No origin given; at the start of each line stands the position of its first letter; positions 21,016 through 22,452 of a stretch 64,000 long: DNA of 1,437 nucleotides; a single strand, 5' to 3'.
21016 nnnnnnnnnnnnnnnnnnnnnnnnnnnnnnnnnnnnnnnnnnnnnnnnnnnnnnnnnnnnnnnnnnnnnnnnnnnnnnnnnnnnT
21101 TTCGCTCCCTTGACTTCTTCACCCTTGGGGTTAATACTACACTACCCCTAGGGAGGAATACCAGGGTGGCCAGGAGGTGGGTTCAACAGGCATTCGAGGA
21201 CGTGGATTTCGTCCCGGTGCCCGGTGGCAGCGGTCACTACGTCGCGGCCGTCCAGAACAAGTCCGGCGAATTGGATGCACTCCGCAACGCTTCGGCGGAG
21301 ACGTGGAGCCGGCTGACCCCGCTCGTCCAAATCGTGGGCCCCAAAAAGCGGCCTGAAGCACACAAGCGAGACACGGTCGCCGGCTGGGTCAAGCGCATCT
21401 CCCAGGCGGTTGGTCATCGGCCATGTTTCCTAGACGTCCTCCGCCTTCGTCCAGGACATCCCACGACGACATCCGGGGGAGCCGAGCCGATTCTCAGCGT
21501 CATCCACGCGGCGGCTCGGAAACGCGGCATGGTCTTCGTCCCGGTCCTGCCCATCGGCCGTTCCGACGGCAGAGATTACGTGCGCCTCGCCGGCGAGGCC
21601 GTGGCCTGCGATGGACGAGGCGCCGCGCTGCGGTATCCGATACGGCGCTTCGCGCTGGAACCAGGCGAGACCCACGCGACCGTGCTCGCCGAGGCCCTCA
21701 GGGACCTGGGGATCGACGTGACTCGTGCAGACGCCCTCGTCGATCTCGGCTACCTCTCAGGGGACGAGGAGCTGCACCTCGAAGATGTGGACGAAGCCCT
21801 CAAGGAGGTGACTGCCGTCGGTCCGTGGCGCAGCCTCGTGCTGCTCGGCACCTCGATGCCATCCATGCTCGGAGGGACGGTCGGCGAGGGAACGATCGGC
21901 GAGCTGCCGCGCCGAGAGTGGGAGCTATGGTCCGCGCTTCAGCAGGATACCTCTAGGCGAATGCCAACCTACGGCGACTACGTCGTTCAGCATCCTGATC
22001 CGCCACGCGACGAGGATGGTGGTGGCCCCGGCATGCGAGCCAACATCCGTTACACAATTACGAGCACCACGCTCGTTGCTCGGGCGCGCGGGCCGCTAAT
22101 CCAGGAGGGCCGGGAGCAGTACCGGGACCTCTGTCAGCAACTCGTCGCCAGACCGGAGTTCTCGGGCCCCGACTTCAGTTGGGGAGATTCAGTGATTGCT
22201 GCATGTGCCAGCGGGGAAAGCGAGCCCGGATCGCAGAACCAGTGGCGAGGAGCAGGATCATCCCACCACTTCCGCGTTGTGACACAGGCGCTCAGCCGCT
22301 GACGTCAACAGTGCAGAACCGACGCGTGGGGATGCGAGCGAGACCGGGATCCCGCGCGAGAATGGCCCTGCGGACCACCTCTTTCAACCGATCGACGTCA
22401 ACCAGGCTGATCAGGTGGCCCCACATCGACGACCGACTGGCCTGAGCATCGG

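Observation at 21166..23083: Convergent beta-protein / PD-(D/E)xK (sce7725/sce7726-like) pair abutting tRNA-Gly: candidate uncharacterised two-gene defence module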

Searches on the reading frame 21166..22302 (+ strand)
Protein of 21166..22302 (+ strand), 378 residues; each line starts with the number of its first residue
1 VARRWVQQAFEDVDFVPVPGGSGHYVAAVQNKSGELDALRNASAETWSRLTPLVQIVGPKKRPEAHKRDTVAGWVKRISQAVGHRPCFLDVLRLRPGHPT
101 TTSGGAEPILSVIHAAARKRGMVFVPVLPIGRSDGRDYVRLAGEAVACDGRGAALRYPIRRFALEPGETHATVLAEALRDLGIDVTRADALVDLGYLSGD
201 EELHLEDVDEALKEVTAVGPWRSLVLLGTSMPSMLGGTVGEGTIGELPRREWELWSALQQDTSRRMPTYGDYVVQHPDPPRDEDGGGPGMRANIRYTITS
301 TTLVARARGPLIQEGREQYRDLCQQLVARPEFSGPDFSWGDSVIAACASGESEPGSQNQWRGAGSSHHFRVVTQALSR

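Call 4: search_protein_families(library=pfam, proteins=[window:21166-22302:+], max_evalue=0.01)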
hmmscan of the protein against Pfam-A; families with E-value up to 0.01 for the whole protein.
window:21166-22302:+ (378 aa): 1 family
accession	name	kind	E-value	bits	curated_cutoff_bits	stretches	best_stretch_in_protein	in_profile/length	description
PF14350.11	Beta_protein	-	1.1e-60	206.4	27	1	25-370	1-338/342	Beta protein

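Call 5: search_protein_families(library=ncbifam, proteins=[window:21166-22302:+], max_evalue=0.01)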
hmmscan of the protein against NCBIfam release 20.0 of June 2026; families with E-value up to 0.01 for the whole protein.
window:21166-22302:+ (378 aa): 0 families

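Call 6: search_protein_families(library=padloc, proteins=[window:21166-22302:+], max_evalue=0.01)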
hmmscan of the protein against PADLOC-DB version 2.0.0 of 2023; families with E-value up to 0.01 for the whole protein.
window:21166-22302:+ (378 aa): 3 families
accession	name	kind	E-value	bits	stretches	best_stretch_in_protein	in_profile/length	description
PDLC03984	PD-Lambda-2_C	-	1.3e-44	150.8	1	24-374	4-359/377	-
PDLC03983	PD-Lambda-2_C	-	2.4e-43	146.6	1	25-378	7-353/374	-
PDLC02985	beta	-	4.1e-07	27.1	1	24-363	9-327/355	-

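Call 22: find_homologous_proteins(query=window:21166-22302:+, max_evalue=0.00001)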
Query window:21166-22302:+ (378 aa): 250 proteins with E <= 0.00001 among 8000 candidates; the best 120 are listed.
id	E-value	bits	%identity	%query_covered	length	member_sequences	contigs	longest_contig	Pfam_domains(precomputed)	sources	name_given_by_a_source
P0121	2.9e-254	861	100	100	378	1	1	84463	PF14350.12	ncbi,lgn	ncbi:MAG: beta family protein [Actinomycetota bacterium]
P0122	1.1e-202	691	80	100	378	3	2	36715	PF14350.12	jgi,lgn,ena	-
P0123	3.2e-193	660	78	99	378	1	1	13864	PF14350.12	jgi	jgi:hypothetical protein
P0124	1.3e-187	642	75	99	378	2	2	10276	PF14350.12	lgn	-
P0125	9.7e-183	626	72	98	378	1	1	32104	PF14350.12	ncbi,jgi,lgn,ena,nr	ncbi:MAG TPA: beta family protein [Mycobacteriales bacterium]|nr:beta family protein [Mycobacteriale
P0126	9.5e-182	622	73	99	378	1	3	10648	PF14350.12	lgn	-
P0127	5.5e-179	613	71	98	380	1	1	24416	PF14350.12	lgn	-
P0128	2.9e-170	584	70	98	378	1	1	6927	PF14350.12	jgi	jgi:Beta protein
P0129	7.0e-170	583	69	100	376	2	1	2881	PF14350.12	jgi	jgi:hypothetical protein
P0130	2.7e-169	581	69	100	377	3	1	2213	PF14350.12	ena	-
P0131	3.4e-160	551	64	100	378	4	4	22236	PF14350.12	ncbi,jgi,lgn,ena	-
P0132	2.6e-156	539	65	96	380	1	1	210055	PF14350.12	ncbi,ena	-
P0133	6.5e-156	537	65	99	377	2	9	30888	PF14350.12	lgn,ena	-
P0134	1.9e-155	536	66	95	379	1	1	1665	PF14350.12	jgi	jgi:hypothetical protein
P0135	5.4e-155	534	63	99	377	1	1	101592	PF14350.12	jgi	jgi:hypothetical protein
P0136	5.5e-153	528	64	99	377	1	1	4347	PF14350.12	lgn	-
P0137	7.2e-153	527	63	98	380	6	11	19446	PF14350.12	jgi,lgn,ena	jgi:hypothetical protein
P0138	2.0e-149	516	61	99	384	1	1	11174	PF14350.12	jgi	jgi:hypothetical protein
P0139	5.8e-148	511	61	98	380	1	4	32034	PF14350.12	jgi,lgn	jgi:hypothetical protein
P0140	1.4e-147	510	60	99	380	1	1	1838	PF14350.12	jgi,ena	-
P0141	2.5e-147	509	61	96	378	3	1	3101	PF14350.12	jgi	jgi:hypothetical protein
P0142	1.3e-145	503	62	98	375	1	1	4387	PF14350.12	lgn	-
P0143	4.3e-145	502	61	99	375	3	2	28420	PF14350.12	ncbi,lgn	-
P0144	1.8e-144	500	61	96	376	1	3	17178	PF14350.12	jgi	jgi:hypothetical protein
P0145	6.6e-144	498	61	98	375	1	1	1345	PF14350.12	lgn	-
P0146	3.1e-143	496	60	100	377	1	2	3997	PF14350.12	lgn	-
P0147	7.5e-143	494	60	98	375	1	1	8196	PF14350.12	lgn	-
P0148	1.7e-142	493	58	98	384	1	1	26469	PF14350.12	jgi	jgi:Beta protein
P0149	8.3e-142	491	58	96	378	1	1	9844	PF14350.12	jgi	jgi:hypothetical protein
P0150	2.3e-141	489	59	98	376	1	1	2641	PF14350.12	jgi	jgi:hypothetical protein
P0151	1.9e-140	486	59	95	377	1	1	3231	PF14350.12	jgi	jgi:Beta protein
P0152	5.6e-140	485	59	96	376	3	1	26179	PF14350.12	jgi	jgi:Beta protein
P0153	6.5e-140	485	59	96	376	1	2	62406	PF14350.12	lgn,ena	-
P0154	2.3e-139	483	60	96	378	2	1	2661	PF14350.12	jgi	jgi:Beta protein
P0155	2.6e-139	483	60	96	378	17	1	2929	PF14350.12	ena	-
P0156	2.1e-138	480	58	100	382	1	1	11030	PF14350.12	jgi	jgi:hypothetical protein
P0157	5.5e-138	478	60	96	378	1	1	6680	PF14350.12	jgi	jgi:Beta protein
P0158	1.1e-137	477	59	96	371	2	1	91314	PF14350.12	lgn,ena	-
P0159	3.0e-137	476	60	96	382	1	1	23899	PF14350.12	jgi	jgi:hypothetical protein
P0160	5.1e-136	472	58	98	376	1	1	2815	PF14350.12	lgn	-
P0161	1.1e-135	471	59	96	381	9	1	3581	PF14350.12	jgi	jgi:hypothetical protein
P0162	9.7e-134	464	57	98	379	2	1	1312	PF14350.12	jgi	jgi:hypothetical protein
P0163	1.8e-133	463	57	96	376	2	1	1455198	PF14350.12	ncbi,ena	-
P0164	2.6e-133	463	57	96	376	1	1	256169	PF14350.12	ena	-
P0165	2.7e-133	463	58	96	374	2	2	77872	PF14350.12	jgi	jgi:hypothetical protein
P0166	1.4e-132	460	58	96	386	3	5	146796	PF14350.12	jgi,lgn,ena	jgi:hypothetical protein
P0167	3.8e-132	459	55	96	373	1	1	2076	PF14350.12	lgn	-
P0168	3.0e-131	456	57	96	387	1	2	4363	PF14350.12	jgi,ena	jgi:hypothetical protein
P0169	3.9e-129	449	58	96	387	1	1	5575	PF14350.12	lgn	-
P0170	1.9e-128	447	57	96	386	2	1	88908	PF14350.12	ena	-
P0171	3.0e-128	446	57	96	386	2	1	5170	PF14350.12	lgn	-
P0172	3.8e-128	446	62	86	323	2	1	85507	PF14350.12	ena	-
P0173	5.4e-127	442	57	96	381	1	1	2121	PF14350.12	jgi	jgi:hypothetical protein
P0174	8.9e-127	441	57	96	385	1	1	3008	PF14350.12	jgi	jgi:Beta protein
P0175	1.4e-126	441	56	96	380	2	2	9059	PF14350.12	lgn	-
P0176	1.6e-126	441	57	96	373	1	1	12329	PF14350.12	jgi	jgi:hypothetical protein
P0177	6.1e-126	439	56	96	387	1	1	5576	PF14350.12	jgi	jgi:hypothetical protein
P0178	1.4e-125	437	56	96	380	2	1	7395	PF14350.12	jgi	-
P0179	2.6e-125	436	56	96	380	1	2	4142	PF14350.12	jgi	-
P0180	7.0e-125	435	54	98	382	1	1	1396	PF14350.12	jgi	jgi:hypothetical protein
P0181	7.9e-125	435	56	96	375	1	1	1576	PF14350.12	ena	-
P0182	9.9e-125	435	55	96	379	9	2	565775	PF14350.12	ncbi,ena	-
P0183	1.6e-124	434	57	96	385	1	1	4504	PF14350.12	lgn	-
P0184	2.2e-124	433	55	96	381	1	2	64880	PF14350.12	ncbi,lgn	-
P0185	2.2e-124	433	58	96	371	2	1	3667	PF14350.12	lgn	-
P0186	3.2e-124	433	55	96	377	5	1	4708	PF14350.12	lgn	-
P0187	1.0e-123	431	79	63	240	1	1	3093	PF14350.12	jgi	jgi:hypothetical protein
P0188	1.2e-122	428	54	97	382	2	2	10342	PF14350.12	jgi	-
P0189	1.3e-122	428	56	96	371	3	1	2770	PF14350.12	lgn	-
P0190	2.6e-122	427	55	96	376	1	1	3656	PF14350.12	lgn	-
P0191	8.7e-122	425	54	96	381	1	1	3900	PF14350.12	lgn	-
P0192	9.8e-122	425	53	95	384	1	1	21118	PF14350.12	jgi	-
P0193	1.7e-121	424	54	96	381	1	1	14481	PF14350.12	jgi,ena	-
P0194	1.8e-121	424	55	96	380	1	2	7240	PF14350.12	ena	-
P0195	2.1e-121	424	57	96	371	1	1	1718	PF14350.12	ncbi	-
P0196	2.2e-121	424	54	95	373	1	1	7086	PF14350.12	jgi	jgi:hypothetical protein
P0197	3.0e-121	423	54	96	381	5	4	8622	PF14350.12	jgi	jgi:hypothetical protein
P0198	1.7e-120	421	56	96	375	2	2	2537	PF14350.12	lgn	-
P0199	1.8e-120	421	54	96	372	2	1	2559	PF14350.12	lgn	-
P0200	2.2e-120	420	55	96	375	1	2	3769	PF14350.12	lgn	-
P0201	2.8e-120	420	53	97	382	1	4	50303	PF14350.12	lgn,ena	-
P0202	3.0e-120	420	54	96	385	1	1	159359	PF14350.12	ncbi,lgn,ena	-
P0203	3.1e-120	420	54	96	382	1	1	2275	PF14350.12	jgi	jgi:hypothetical protein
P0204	3.2e-120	420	54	96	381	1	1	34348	PF14350.12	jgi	jgi:Beta protein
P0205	3.6e-120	420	54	96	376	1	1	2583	PF14350.12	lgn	-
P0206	4.1e-120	419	55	96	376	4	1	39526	PF14350.12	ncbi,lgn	-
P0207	9.4e-120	418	52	97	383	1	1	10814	PF14350.12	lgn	-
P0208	1.4e-119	418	54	96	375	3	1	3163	PF14350.12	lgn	-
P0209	3.2e-119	416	53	96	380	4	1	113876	PF14350.12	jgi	jgi:hypothetical protein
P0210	7.3e-119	415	54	96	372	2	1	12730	PF14350.12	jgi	jgi:hypothetical protein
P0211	1.6e-118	414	54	96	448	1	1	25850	PF14350.12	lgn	-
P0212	4.0e-118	413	52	96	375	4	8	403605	PF14350.12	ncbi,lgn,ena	-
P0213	4.1e-118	413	52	96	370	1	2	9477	PF14350.12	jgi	jgi:hypothetical protein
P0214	4.9e-118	413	53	96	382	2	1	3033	PF14350.12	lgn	-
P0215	5.2e-118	412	53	96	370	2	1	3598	PF14350.12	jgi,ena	-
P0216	6.0e-118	412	53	96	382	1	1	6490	PF14350.12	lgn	-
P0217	6.4e-118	412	52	96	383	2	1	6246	PF14350.12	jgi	jgi:Beta protein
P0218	1.0e-117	412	52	96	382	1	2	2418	PF14350.12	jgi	jgi:hypothetical protein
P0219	2.1e-117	410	54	97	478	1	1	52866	PF14350.12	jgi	jgi:Beta protein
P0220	2.6e-117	410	54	94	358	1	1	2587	PF14350.12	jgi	jgi:hypothetical protein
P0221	4.6e-117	409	53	96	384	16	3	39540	PF14350.12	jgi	jgi:hypothetical protein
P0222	4.8e-117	409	57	87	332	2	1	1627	PF14350.12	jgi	jgi:hypothetical protein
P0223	6.3e-117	409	55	96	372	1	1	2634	PF14350.12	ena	-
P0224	8.6e-117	408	53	95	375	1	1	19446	PF14350.12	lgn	-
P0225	8.7e-117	408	52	99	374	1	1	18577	PF14350.12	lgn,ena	-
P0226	9.2e-117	408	54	95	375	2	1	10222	PF14350.12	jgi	jgi:hypothetical protein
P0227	1.0e-116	408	53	95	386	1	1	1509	PF14350.12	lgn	-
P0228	1.1e-116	408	53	96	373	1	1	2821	PF14350.12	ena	-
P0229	1.4e-116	408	52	96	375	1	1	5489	PF14350.12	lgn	-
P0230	2.0e-116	407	50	96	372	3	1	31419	PF14350.12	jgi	jgi:Beta protein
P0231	3.5e-116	406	52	96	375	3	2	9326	PF14350.12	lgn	-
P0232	3.8e-116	406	54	95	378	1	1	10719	PF14350.12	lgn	-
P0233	5.3e-116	406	54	96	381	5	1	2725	PF14350.12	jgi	jgi:hypothetical protein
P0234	6.5e-116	406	53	95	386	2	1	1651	PF14350.12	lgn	-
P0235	6.7e-116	406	53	96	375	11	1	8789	PF14350.12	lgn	-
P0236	6.7e-116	406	54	95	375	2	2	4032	PF14350.12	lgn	-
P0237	7.6e-116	405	53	95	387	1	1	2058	PF14350.12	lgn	-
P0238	8.3e-116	405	52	96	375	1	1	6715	PF14350.12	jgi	jgi:hypothetical protein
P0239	1.4e-115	404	53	96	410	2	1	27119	PF14350.12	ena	-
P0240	1.7e-115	404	52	96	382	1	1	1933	PF14350.12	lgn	-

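Call 23: find_encoding_contigs(protein=P0121, flank=10000, max_places=3)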
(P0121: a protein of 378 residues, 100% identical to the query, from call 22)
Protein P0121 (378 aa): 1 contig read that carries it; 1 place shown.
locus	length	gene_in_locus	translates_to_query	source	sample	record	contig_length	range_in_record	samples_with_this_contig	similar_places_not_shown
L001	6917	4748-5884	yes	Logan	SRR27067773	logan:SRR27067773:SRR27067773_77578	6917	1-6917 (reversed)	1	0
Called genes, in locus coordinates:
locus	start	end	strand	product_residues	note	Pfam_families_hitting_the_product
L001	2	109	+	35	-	?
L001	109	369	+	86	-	PF12728:HTH_17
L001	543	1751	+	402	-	PF00589:Phage_integrase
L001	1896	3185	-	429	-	-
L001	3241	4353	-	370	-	PF01381:HTH_3, PF06114:Peptidase_M78 (weak)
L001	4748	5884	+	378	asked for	PF14350:Beta_protein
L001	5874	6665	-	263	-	PF26915:Phage_P4_cII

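Call 24: find_encoding_contigs(protein=P0132, flank=8000, max_places=3)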
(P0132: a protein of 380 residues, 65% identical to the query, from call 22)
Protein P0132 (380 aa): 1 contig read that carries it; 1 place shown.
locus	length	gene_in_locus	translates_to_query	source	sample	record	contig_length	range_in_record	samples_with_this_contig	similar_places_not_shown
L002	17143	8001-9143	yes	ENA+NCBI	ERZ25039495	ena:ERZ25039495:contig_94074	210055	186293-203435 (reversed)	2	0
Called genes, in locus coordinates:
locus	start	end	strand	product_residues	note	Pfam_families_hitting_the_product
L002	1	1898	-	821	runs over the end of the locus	-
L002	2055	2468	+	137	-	-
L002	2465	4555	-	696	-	PF01555:N6_N4_Mtase (faint)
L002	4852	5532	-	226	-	PF00239:Resolvase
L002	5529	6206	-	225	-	-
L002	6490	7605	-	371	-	PF01381:HTH_3, PF06114:Peptidase_M78 (weak)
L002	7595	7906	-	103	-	-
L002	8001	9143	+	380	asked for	PF14350:Beta_protein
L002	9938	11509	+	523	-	PF01939:NucS_C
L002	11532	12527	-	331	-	PF02899:Phage_int_SAM_1 (faint), PF00589:Phage_integrase, PF11917:DUF3435 (weak)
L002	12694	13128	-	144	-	-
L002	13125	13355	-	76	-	-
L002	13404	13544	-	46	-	-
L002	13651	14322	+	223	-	PF01987:AIM24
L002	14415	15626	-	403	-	PF13527:Acetyltransf_9, PF17668:Acetyltransf_17, PF13530:SCP2_2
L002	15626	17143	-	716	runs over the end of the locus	PF00580:UvrD-helicase, PF13245:AAA_19, PF13604:AAA_30 (faint), PF01443:Viral_helicase1 (faint), PF13361:UvrD_C, PF13538:UvrD_C_2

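Call 25: find_encoding_contigs(protein=P0163, flank=8000, max_places=3)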
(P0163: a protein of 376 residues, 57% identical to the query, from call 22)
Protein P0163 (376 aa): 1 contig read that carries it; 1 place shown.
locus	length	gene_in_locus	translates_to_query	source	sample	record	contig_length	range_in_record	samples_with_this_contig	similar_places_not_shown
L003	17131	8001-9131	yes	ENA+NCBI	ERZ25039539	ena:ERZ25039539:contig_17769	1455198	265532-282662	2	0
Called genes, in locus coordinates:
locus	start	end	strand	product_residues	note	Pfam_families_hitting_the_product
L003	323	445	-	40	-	-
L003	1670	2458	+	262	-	-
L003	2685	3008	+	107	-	PF02441:Flavoprotein (weak)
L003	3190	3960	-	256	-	-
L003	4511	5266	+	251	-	-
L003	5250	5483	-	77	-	-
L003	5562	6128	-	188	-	-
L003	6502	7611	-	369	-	PF01381:HTH_3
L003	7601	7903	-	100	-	-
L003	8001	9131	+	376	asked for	PF14350:Beta_protein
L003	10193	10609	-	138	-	PF10935:DUF2637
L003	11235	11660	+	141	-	PF13175:AAA_15 (weak)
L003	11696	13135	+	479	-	PF13175:AAA_15, PF13304:AAA_21 (weak), PF20469:OLD-like_TOPRIM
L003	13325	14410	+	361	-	PF00580:UvrD-helicase, PF13245:AAA_19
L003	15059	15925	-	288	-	-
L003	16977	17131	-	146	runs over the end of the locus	PF00665:rve, PF13333:rve_2 (faint), PF13683:rve_3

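Call 48: find_related_loci(query=A3, collection=metagenome_contigs, flank=5000)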
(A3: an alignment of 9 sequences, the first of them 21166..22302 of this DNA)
Query A3 (378 aa) in metagenome_contigs; peptide patterns used: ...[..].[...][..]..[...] (x = any residue, [..] = any of these).
600 stretches matched a pattern (row limit reached: there are more); 502 encode a relative of the query (tblastn E <= 1e-3); the best 80 are kept; 80 distinct loci.
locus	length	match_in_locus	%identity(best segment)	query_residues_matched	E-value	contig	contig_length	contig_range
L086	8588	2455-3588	80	1-378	0e+0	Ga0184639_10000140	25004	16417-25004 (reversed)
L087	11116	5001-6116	72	6-377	0e+0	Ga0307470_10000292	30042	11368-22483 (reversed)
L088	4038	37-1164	69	1-377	2e-176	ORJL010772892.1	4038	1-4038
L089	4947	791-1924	64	1-378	8e-165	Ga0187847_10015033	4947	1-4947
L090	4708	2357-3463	63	7-376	1e-156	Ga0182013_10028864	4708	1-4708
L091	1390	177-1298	60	6-378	2e-163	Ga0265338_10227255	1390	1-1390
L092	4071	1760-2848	57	15-377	9e-136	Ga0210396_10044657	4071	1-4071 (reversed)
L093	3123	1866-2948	55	15-378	4e-131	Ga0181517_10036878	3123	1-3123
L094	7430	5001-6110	54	10-377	2e-125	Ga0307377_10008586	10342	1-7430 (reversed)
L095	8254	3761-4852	54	15-378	4e-123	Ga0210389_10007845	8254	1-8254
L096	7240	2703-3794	55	15-378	1e-122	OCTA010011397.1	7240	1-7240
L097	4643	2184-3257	56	15-376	1e-123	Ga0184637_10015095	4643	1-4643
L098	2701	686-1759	53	15-376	3e-126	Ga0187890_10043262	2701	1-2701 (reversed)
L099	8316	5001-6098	53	14-377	2e-120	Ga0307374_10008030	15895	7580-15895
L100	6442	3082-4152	55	15-376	1e-119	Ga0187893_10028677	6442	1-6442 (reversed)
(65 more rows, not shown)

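Call 49: find_related_loci(query=A3, collection=viral_contigs, flank=5000)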
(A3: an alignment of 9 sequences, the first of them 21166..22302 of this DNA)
Query A3 (378 aa) in viral_contigs; peptide patterns used: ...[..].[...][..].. (x = any residue, [..] = any of these).
37 stretches matched a pattern; 9 encode a relative of the query (tblastn E <= 1e-3); 9 distinct loci.
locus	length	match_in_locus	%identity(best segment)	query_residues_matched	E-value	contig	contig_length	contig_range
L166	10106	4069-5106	29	22-378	9e-44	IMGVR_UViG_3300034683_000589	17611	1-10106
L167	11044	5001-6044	31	24-378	1e-41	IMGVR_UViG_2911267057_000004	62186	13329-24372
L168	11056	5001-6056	30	24-378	9e-38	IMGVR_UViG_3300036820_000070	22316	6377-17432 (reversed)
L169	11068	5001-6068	27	21-377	2e-37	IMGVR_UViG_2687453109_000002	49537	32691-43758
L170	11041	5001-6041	28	24-377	3e-36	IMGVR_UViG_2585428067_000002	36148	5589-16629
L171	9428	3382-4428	28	24-378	2e-36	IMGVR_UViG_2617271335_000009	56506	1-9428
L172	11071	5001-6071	28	7-377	1e-29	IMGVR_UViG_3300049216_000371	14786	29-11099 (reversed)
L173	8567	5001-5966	25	25-374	2e-23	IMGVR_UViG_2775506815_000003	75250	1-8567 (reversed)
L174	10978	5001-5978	22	25-378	3e-17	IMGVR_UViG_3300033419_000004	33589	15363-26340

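Call 58: search_solved_structures(query=A4, max_evalue=1)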
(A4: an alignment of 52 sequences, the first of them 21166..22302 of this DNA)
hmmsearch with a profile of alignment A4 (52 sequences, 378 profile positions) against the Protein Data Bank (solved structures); distinct sequences matched with E-value up to 1: 0.
